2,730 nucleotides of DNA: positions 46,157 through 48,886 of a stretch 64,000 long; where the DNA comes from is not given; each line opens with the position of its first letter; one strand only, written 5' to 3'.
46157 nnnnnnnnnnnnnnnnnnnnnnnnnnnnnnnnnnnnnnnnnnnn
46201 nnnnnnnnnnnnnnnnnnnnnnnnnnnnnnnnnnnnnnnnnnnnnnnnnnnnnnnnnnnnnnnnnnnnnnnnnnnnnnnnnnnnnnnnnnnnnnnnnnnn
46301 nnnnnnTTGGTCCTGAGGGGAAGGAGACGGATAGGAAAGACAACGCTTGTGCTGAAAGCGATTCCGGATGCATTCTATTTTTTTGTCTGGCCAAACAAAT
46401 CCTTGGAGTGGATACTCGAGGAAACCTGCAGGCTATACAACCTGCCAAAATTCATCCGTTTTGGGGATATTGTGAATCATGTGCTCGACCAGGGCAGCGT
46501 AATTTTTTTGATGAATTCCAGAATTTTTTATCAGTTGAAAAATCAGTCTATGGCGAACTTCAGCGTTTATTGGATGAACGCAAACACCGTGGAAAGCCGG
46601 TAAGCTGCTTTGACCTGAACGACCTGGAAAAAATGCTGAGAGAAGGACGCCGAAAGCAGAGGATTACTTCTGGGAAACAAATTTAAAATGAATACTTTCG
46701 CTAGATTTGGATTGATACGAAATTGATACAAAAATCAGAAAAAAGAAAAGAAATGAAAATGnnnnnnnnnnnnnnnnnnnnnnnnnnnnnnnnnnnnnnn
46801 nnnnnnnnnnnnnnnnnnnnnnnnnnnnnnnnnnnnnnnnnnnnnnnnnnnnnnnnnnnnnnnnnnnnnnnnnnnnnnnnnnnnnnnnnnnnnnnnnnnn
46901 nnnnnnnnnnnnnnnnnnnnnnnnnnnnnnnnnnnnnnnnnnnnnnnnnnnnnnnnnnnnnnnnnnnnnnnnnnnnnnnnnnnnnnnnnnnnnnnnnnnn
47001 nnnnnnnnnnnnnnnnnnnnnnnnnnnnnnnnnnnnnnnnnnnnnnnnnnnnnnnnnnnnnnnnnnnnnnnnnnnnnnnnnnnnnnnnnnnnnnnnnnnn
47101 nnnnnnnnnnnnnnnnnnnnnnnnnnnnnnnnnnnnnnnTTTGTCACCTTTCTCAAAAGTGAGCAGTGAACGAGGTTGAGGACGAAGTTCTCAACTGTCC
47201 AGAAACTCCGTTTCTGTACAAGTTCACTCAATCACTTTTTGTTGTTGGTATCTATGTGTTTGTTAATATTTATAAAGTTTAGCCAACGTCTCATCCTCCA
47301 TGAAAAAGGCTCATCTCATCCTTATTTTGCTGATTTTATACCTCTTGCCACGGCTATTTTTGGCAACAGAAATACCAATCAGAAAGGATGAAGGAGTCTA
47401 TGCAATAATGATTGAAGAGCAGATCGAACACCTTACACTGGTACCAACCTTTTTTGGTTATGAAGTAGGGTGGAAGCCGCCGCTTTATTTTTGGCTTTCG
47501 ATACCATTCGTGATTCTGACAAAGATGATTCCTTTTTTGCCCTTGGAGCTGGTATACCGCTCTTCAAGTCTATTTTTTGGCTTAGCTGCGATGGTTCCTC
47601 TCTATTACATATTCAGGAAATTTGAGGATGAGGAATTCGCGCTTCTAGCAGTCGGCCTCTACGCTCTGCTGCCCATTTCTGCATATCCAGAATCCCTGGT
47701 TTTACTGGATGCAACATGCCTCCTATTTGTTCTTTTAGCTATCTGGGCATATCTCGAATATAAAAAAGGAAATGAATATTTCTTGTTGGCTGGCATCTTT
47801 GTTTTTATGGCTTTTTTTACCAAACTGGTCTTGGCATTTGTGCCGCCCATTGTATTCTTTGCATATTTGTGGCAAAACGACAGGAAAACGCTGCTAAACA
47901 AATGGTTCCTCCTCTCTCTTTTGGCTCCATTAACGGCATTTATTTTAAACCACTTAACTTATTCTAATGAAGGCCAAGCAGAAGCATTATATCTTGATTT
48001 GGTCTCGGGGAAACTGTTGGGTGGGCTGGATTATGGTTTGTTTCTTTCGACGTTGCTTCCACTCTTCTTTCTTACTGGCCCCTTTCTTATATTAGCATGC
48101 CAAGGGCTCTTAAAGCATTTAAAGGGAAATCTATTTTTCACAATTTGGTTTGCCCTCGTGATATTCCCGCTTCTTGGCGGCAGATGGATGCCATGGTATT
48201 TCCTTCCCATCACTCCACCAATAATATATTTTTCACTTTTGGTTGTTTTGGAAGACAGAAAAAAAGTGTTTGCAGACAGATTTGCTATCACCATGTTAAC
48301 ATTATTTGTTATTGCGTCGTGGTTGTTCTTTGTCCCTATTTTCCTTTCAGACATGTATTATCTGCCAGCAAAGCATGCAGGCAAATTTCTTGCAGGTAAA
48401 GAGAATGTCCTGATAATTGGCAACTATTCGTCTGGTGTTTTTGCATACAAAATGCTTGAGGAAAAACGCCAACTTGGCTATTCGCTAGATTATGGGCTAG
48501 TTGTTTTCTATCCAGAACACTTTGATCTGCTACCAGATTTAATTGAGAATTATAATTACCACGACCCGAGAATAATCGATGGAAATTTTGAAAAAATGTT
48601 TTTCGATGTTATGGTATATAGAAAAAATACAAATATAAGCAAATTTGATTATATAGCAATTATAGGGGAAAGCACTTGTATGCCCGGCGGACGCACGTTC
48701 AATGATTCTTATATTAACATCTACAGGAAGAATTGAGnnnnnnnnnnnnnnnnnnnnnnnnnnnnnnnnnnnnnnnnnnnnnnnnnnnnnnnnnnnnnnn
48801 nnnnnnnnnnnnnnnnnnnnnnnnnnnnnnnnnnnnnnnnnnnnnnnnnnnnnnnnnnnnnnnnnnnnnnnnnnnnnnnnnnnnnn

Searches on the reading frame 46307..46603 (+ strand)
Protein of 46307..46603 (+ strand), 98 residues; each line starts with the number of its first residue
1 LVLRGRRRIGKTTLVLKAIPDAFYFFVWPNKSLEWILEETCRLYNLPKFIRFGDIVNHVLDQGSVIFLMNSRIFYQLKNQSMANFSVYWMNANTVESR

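Call 39: search_protein_families(library=pfam, proteins=[window:46307-46603:+], max_evalue=0.00001)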
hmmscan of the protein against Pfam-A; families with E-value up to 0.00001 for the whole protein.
window:46307-46603:+ (98 aa): 0 families

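Call 69: search_protein_families(library=pfam, proteins=[window:46307-46603:+], max_evalue=0.1)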
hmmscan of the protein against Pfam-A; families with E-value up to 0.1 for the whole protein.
window:46307-46603:+ (98 aa): 2 families
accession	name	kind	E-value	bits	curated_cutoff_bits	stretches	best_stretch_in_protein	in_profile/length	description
PF13173.12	AAA_14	-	0.0031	18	27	1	1-29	5-28/129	AAA domain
PF07146.16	DUF1389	-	0.069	12.9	29.6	1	31-92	112-156/311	Protein of unknown function (DUF1389)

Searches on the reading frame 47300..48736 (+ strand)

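Call 39: search_protein_families(library=pfam, proteins=[window:47300-48736:+], max_evalue=0.00001)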
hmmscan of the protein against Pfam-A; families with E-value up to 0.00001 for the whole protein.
window:47300-48736:+ (478 aa): 1 family
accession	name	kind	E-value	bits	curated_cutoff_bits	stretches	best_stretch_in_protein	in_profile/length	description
PF13231.12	PMT_2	-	1.6e-09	38.7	26.1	1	59-215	2-155/160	Dolichyl-phosphate-mannose-protein mannosyltransferase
